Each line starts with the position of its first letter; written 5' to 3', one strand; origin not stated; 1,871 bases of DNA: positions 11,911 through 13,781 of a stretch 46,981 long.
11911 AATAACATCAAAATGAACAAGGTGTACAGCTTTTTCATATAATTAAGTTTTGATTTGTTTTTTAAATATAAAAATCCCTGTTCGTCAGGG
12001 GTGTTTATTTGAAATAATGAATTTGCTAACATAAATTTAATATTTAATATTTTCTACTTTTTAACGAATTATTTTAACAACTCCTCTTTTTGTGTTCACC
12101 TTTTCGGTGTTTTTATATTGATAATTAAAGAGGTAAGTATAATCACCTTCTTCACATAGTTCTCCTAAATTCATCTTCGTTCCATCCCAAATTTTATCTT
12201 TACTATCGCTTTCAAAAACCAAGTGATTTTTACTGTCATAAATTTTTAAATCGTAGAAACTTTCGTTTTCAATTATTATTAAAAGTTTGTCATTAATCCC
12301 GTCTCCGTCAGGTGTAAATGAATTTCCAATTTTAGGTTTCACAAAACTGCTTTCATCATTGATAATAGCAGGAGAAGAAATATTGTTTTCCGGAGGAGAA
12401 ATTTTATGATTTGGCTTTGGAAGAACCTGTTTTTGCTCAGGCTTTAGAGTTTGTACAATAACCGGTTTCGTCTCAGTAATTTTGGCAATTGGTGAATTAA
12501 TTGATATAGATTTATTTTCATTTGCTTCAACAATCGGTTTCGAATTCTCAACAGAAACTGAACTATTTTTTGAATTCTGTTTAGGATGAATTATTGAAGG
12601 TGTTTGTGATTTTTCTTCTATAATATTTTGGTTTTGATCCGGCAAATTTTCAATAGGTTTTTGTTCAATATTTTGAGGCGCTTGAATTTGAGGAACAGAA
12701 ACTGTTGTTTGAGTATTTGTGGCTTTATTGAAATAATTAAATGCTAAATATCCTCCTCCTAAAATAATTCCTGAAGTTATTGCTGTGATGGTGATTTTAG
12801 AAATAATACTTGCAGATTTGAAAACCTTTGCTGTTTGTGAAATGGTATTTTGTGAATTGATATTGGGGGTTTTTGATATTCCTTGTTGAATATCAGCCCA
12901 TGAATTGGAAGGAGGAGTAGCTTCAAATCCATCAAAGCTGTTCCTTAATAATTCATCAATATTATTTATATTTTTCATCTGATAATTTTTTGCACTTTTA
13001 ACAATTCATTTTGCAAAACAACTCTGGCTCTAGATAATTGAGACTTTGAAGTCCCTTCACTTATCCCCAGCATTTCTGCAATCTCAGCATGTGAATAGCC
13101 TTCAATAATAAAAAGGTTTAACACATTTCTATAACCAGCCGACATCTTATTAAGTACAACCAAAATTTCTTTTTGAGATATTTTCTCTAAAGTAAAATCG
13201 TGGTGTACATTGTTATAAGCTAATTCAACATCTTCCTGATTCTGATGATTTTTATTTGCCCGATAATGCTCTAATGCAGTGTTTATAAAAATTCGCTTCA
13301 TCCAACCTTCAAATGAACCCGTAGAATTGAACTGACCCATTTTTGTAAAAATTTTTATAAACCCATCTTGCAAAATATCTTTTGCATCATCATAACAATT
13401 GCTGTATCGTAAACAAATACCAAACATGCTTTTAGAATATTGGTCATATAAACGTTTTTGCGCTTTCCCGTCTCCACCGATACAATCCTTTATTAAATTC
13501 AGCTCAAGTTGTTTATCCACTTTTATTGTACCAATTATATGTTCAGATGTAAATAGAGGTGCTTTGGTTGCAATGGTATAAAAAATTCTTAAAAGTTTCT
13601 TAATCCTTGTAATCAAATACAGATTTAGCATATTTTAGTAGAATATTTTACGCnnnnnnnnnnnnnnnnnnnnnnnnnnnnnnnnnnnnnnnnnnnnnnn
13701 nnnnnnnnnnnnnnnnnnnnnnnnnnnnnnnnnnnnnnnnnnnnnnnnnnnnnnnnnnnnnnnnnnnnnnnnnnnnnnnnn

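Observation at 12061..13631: ECF sigma factor coupled to a membrane protein that carries a T9SS type-B sorting domain on its extracytoplasmic side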

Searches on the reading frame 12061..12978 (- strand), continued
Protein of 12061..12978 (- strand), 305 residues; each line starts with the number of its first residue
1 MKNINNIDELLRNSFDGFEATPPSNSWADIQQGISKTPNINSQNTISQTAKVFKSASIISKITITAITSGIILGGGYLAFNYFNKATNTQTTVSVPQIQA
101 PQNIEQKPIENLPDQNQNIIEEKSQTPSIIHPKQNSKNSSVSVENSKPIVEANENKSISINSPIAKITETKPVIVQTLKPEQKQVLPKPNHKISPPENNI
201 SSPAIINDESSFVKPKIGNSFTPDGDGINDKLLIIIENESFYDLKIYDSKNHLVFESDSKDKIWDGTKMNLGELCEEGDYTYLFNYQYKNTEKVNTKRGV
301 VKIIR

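Call 85: find_encoding_contigs(protein=P0125, flank=10000, max_places=2)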
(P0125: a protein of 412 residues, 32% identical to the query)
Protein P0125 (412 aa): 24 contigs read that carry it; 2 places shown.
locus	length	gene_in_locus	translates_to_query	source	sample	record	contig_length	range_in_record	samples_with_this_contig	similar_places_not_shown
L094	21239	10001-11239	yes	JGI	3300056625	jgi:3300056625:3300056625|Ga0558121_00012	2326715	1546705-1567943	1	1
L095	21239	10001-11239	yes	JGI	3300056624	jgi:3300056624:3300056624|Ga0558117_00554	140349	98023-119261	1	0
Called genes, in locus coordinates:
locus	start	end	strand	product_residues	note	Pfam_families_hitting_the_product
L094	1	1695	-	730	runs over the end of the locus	PF12437:GSIII_N, PF00120:Gln-synt_C, PF18318:Gln-synt_C-ter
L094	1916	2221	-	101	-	PF02416:TatA_B_E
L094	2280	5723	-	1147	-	PF21760:SecD_1st, PF00691:OmpA, PF22599:SecDF_P1_head, PF02355:SecD_SecF_C, PF03176:MMPL (weak), PF07549:Sec_GG, PF02355:SecD_SecF_C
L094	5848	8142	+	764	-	PF01839:FG-GAP (faint), PF13517:FG-GAP_3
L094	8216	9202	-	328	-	PF00056:Ldh_1_N, PF02866:Ldh_1_C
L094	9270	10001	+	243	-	PF07638:Sigma70_ECF (weak), PF04542:Sigma70_r2, PF08281:Sigma70_r4_2, PF04545:Sigma70_r4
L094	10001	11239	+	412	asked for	PF18911:PKD_4, PF00801:PKD (weak), PF18911:PKD_4, PF00801:PKD, PF13585:CHU_C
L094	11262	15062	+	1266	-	PF00801:PKD (weak), PF18911:PKD_4, PF01483:P_proprotein (faint), PF13585:CHU_C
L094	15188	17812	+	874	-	PF00801:PKD (weak), PF18911:PKD_4 (weak), PF13585:CHU_C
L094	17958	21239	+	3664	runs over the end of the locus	PF18911:PKD_4, PF22352:K319L-like_PKD (faint), PF01483:P_proprotein (weak), PF12527:DUF3727 (faint), PF13585:CHU_C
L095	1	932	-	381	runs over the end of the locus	PF18318:Gln-synt_C-ter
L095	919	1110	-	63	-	-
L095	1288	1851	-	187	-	PF12437:GSIII_N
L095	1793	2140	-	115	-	PF02416:TatA_B_E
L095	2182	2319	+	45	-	-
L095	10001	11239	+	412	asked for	PF18911:PKD_4, PF00801:PKD (weak), PF18911:PKD_4, PF00801:PKD, PF13585:CHU_C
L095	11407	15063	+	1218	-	PF00801:PKD (weak), PF18911:PKD_4, PF01483:P_proprotein (faint), PF13585:CHU_C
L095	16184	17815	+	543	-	PF18911:PKD_4 (weak), PF00801:PKD (weak), PF13585:CHU_C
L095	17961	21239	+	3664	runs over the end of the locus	PF18911:PKD_4, PF22352:K319L-like_PKD (faint), PF01483:P_proprotein (weak), PF12527:DUF3727 (faint), PF13585:CHU_C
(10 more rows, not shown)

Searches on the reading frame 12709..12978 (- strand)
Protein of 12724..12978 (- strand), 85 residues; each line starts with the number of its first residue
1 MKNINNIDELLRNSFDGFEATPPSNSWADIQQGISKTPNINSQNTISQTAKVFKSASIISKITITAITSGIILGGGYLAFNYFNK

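Call 24: search_protein_representatives(protein=window:12724-12978:-)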
Query: 85 residues. Proteins with E-value up to 0.001 (for the whole library): 30; up to 1e-10: 9; up to 1e-30: 1. The best 30 are listed.
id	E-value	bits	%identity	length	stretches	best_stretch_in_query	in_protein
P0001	9.9e-46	168.9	96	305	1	1-85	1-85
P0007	1.2e-22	95.5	60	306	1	1-82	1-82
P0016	1.4e-15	73.0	53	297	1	1-84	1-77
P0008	2.3e-15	72.4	47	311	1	1-84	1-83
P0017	3.5e-14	68.6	49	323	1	1-85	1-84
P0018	3.9e-14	68.5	46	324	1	1-84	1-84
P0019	1.8e-13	66.3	40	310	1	1-82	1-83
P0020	2.4e-11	59.6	42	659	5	6-40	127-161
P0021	4.5e-11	58.7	55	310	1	1-69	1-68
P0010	1.4e-09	53.9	45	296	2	1-80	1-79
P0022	1.2e-07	47.8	39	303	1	1-79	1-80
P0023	1.0e-06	44.8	40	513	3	3-39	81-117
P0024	4.0e-06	43.0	36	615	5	6-37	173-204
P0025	1.2e-05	41.5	43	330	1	1-80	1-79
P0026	1.4e-05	41.3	35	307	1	1-72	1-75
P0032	1.0e-04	38.5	41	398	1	1-79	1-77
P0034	2.3e-04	37.4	39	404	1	5-76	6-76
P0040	6.5e-04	36.0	43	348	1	1-81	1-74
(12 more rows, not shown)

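Call 30: find_homologous_proteins(query=A3, max_evalue=0.01)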
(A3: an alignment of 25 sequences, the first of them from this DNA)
Query A3 (25 sequences) (90 aa, profile of the alignment): 2 proteins with E <= 0.01 among 750 candidates.
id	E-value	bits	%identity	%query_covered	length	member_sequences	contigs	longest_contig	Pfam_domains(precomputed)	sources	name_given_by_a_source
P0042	7.1e-11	60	36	37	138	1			-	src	-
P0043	3.8e-10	57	37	77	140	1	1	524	-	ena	-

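Call 31: find_encoding_contigs(protein=P0032, flank=6000, max_places=2)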
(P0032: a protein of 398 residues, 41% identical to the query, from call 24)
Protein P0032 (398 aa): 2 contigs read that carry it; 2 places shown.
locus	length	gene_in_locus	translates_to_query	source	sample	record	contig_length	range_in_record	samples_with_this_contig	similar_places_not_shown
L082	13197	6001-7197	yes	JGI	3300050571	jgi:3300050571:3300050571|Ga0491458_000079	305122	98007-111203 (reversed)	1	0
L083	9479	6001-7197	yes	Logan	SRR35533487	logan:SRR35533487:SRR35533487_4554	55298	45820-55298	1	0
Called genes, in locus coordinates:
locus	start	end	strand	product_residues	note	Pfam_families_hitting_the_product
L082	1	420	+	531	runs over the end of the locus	PF04389:Peptidase_M28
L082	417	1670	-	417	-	-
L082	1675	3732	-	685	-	PF01186:Lysyl_oxidase (weak), PF19081:Ig_7, PF18962:Por_Secre_tail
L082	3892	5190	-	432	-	PF00578:AhpC-TSA, PF08534:Redoxin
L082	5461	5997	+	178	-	PF04542:Sigma70_r2, PF08281:Sigma70_r4_2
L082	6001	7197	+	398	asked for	PF00801:PKD, PF18911:PKD_4, PF13585:CHU_C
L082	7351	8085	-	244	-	-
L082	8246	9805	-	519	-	PF00171:Aldedh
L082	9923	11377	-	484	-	PF00999:Na_H_Exchanger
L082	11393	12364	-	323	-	-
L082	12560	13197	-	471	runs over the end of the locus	PF02163:Peptidase_M50, PF13180:PDZ_2 (faint), PF17820:PDZ_6 (faint)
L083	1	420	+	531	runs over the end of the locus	PF04389:Peptidase_M28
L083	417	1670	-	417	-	-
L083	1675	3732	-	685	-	PF01186:Lysyl_oxidase (weak), PF19081:Ig_7, PF18962:Por_Secre_tail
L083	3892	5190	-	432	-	PF00578:AhpC-TSA, PF08534:Redoxin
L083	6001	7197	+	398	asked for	PF00801:PKD, PF18911:PKD_4, PF13585:CHU_C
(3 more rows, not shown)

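Call 32: find_encoding_contigs(protein=P0022, flank=6000, max_places=2)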
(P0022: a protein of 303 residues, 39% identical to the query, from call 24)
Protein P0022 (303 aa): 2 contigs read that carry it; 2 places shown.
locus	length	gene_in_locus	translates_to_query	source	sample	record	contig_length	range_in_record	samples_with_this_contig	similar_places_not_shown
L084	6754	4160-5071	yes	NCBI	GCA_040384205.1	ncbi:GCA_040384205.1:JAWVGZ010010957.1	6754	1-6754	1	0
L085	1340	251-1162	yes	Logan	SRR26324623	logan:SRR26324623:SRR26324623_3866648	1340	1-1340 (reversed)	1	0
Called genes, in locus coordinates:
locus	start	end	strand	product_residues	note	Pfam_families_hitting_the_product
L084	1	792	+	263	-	?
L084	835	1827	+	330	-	PF11751:PorP_SprF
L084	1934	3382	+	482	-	PF03781:FGE-sulfatase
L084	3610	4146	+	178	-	PF04542:Sigma70_r2, PF07638:Sigma70_ECF (weak), PF08281:Sigma70_r4_2, PF04545:Sigma70_r4 (weak)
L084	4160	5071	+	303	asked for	PF13585:CHU_C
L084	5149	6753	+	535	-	?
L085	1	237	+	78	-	?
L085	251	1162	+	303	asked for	PF13585:CHU_C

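Call 33: find_encoding_contigs(protein=P0020, flank=6000, max_places=2)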
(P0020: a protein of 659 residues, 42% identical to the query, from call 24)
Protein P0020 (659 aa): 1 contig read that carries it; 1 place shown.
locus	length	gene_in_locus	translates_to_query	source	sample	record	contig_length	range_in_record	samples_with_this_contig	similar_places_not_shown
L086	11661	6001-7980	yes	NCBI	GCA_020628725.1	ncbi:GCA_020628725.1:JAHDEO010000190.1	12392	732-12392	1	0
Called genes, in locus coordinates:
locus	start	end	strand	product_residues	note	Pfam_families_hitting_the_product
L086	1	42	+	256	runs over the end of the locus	?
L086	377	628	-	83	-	PF11387:DUF2795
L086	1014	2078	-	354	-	PF02547:Queuosine_synth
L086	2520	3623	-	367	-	PF01063:Aminotran_4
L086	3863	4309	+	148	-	-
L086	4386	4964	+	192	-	PF01725:Ham1p_like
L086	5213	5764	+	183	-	PF07638:Sigma70_ECF (weak), PF04542:Sigma70_r2, PF08281:Sigma70_r4_2, PF04545:Sigma70_r4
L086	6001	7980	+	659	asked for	PF13505:OMP_b-brl (faint)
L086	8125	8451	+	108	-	-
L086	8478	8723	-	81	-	-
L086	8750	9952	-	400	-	PF00656:Peptidase_C14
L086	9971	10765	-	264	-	PF00656:Peptidase_C14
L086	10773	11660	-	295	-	?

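Call 72: find_encoding_contigs(protein=P0034, flank=8000, max_places=2)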
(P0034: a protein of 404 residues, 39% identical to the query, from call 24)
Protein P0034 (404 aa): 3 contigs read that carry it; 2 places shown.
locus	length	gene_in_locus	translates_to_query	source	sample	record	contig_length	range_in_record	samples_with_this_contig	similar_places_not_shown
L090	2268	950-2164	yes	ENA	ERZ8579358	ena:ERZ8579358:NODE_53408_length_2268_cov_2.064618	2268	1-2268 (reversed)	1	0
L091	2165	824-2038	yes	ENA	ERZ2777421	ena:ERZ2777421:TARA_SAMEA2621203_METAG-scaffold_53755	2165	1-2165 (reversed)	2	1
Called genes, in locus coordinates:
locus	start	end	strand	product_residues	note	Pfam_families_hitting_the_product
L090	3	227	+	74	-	?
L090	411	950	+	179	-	PF07638:Sigma70_ECF, PF04542:Sigma70_r2, PF08281:Sigma70_r4_2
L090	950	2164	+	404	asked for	PF00801:PKD (weak), PF18911:PKD_4, PF13585:CHU_C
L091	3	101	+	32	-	?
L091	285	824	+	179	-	PF07638:Sigma70_ECF, PF04542:Sigma70_r2, PF08281:Sigma70_r4_2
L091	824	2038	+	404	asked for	PF00801:PKD (weak), PF18911:PKD_4, PF13585:CHU_C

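Call 74: find_encoding_contigs(protein=P0040, flank=8000, max_places=2)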
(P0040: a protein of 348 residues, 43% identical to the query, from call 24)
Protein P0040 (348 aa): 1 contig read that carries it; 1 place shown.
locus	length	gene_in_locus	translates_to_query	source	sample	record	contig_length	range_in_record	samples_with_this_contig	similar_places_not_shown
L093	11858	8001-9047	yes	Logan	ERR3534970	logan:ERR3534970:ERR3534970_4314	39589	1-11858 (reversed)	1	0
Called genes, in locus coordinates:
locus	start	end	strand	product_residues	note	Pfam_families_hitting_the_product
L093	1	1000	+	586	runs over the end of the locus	PF00501:AMP-binding, PF23562:AMP-binding_C_3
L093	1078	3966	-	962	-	PF13620:CarboxypepD_reg, PF13715:CarbopepD_reg_2, PF07715:Plug, PF00593:TonB_dep_Rec_b-barrel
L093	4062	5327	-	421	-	PF28492:Beta_helix_4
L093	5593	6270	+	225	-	PF00072:Response_reg, PF00486:Trans_reg_C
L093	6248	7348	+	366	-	PF00512:HisKA, PF02518:HATPase_c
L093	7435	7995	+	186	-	PF07638:Sigma70_ECF (weak), PF04542:Sigma70_r2, PF08281:Sigma70_r4_2, PF04545:Sigma70_r4 (weak)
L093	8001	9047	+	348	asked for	PF13585:CHU_C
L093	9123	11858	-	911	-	?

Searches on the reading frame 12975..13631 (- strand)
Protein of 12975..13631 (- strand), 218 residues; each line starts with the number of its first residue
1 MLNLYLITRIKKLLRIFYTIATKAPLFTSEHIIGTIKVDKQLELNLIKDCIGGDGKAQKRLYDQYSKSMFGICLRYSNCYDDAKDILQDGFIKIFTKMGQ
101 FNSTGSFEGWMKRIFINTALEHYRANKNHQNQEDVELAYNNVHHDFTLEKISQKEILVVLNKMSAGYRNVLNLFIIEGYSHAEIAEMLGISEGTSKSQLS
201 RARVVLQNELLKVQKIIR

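Call 3: search_protein_families(library=pfam, proteins=[window:12975-13631:-], max_evalue=1)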
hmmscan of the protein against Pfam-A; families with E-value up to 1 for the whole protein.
window:12975-13631:- (218 aa): 11 families
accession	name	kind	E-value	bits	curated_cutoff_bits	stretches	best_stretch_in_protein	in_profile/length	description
PF08281.18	Sigma70_r4_2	-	2.1e-15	56.5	25.7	1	155-203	3-51/54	Sigma-70, region 4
PF04542.20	Sigma70_r2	-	9.7e-14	51.4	24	1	61-127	1-69/71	Sigma-70 region 2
PF04545.22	Sigma70_r4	-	6.9e-08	32.3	24.1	1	160-207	2-49/50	Sigma-70, region 4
PF07638.17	Sigma70_ECF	-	2.5e-06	27.9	21.1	1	129-210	102-183/185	ECF sigma factor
PF13384.12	HTH_23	-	0.013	15.7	24.6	1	176-194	15-33/50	Homeodomain-like domain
PF06056.18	Terminase_5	-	0.015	15.7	20.3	1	177-194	12-29/58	Putative ATPase subunit of terminase (gpP-like)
PF00196.25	GerE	-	0.018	15.1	23.5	1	175-197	14-36/57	Bacterial regulatory proteins, luxR family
PF04297.20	UPF0122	-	0.021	15.5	22.7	1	168-207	23-62/101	Putative helix-turn-helix protein, YlxM / p13 like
PF13412.12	HTH_24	-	0.056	13.5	21.9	1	179-201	18-40/48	Winged helix-turn-helix DNA-binding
PF22233.2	PhyR_sigma-like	-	0.22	11.8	27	1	167-196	8-37/50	Response regulator PhyR, sigma-like domain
PF04363.17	DUF496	-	0.42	11.2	23.2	1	126-178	26-76/93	Protein of unknown function (DUF496)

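Call 4: search_protein_families(library=ncbifam, proteins=[window:12975-13631:-], max_evalue=1)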
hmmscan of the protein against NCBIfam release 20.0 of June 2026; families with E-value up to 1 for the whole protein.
window:12975-13631:- (218 aa): 105 families (the best 25 are shown)
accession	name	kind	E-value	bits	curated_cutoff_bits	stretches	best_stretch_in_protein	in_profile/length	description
TIGR02937.1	sigma70-ECF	superfamily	6.5e-27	94.2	42.9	1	57-210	2-165/165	sigma-70 family RNA polymerase sigma factor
TIGR02985.1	Sig70_bacteroi1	subfamily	2.9e-24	86.1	126.4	1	59-210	4-162/162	RNA polymerase sigma-70 factor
NF007225.0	PRK09643.1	equivalog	4.9e-24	85.1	190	1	37-213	8-185/204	RNA polymerase sigma factor SigM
NF008888.0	PRK11922.1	equivalog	3.7e-23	82.4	204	1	39-211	13-197/231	RNA polymerase sigma factor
NF007216.0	PRK09638.1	equivalog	6.2e-23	81.5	194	1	42-211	4-175/180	RNA polymerase sigma factor SigY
NF058625.1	sigma_PG0214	equivalog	9.7e-23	80.7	130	1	64-215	12-166/170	GFO_1088 family ECF-type sigma factor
NF007215.0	PRK09637.1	equivalog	2.3e-21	76.6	212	1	61-211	6-155/181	RNA polymerase sigma factor SigZ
TIGR02950.1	SigM_subfam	subfamily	2.5e-21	76.2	147.95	1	61-208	5-156/159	RNA polymerase sigma factor, SigM family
TIGR02959.1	SigZ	equivalog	2.7e-21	76.1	168.65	1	81-212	20-150/170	RNA polymerase sigma factor SigZ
NF009174.0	PRK12522.1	equivalog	5e-21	75.5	217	1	59-210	6-167/175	RNA polymerase sigma factor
NF004113.0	PRK05602.1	equivalog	5.8e-21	75.1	208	1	38-213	27-204/211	RNA polymerase sigma factor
NF009189.0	PRK12537.1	equivalog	8.3e-20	71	261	1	47-206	14-177/182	RNA polymerase sigma factor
NF006930.0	PRK09415.1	subfamily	2.2e-19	70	198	1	59-212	19-177/179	RNA polymerase factor sigma C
NF009171.0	PRK12518.1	equivalog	2.3e-19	70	208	1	41-208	12-182/191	RNA polymerase sigma factor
TIGR02954.1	Sig70_famx3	hypoth_equivalog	1.3e-18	67.3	188.5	1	43-210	3-167/170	RNA polymerase sigma-70 factor, TIGR02954 family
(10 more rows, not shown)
